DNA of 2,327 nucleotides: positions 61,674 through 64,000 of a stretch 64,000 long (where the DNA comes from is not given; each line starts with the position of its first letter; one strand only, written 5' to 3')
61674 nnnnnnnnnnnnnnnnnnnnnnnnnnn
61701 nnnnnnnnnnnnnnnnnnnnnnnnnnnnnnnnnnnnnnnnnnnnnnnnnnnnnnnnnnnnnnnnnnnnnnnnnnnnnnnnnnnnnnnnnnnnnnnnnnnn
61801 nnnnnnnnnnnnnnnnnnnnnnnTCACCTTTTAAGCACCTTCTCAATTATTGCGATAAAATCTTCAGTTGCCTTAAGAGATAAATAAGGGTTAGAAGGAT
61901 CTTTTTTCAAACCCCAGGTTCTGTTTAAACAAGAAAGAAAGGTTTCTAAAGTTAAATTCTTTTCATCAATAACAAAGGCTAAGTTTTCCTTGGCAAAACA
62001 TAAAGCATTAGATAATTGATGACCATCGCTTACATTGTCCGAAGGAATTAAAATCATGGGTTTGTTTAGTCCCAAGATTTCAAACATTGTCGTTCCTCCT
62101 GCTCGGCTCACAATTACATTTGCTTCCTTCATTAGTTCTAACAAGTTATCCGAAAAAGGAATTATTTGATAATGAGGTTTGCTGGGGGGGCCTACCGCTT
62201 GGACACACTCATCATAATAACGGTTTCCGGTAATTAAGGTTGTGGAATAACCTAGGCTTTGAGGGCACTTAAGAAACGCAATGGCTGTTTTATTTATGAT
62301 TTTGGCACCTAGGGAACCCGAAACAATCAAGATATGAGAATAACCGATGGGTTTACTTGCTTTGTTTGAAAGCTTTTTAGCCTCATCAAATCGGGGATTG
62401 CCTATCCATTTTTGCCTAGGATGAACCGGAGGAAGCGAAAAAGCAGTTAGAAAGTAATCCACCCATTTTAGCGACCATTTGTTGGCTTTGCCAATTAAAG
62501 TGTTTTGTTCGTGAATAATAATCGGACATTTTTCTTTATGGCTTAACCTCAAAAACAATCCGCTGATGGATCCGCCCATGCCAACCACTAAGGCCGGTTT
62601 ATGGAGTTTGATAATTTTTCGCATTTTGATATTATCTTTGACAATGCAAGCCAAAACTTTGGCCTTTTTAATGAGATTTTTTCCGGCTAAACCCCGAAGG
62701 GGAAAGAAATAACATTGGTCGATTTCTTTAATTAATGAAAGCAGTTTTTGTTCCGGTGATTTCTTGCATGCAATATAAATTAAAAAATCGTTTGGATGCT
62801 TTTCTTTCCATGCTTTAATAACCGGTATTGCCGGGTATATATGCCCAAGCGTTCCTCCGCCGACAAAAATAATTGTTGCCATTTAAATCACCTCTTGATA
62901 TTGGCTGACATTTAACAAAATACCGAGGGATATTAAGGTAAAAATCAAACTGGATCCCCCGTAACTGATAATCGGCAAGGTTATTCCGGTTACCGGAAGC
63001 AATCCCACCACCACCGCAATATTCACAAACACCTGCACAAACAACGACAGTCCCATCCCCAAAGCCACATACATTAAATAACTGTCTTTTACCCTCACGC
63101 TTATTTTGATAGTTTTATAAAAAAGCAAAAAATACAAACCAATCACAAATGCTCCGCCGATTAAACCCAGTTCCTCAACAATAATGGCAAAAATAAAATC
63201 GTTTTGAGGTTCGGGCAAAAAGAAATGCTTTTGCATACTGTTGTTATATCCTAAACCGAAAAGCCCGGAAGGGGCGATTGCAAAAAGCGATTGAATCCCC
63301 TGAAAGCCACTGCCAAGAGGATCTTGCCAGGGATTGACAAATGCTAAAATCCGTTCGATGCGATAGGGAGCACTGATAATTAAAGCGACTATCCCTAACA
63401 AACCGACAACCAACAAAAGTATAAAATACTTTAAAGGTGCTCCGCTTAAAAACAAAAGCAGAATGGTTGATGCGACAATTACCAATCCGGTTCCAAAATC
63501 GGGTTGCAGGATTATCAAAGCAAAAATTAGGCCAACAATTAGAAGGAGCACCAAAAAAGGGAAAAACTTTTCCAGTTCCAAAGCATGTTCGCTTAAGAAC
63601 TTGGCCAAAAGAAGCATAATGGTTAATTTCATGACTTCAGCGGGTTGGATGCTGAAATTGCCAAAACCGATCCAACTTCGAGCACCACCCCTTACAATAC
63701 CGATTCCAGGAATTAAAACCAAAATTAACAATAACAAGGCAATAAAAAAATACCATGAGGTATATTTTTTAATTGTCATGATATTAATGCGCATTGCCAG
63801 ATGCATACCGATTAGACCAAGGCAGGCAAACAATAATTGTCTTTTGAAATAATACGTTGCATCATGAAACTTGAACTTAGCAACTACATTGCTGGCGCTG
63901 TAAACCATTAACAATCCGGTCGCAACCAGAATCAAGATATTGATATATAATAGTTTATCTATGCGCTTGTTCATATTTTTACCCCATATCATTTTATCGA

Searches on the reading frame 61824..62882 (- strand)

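Call 75: search_protein_families(library=pfam, proteins=[window:61824-62882:-], max_evalue=0.1)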
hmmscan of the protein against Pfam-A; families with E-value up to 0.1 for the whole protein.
window:61824-62882:- (352 aa): 3 families
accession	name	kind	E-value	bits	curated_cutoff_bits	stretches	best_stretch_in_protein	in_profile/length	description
PF04101.22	Glyco_tran_28_C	-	4.1e-28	98.9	22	1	184-314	2-132/166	Glycosyltransferase family 28 C-terminal domain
PF03033.26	Glyco_transf_28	-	4.2e-19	69.4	26.2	1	4-142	1-135/139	Glycosyltransferase family 28 N-terminal domain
PF13528.12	Glyco_trans_1_3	-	0.015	15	25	1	245-317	246-319/322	Glycosyl transferase family 1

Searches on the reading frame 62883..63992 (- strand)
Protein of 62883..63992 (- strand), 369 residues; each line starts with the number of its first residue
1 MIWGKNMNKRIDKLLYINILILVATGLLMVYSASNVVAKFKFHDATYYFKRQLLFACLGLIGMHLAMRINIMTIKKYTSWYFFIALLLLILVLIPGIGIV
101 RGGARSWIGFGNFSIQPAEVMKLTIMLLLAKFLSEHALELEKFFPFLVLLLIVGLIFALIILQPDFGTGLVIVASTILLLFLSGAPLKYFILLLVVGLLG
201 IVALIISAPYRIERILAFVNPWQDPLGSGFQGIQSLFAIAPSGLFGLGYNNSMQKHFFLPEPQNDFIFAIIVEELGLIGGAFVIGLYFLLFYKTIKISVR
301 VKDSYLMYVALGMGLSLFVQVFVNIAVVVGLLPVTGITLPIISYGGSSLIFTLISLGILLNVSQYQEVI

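Call 75: search_protein_families(library=pfam, proteins=[window:62883-63992:-], max_evalue=0.1)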
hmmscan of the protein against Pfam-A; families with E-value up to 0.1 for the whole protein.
window:62883-63992:- (369 aa): 1 family
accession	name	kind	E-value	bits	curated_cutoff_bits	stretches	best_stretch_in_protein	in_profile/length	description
PF01098.24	FTSW_RODA_SPOVE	-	1.6e-106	356.7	26.4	1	15-366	4-354/356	Cell cycle protein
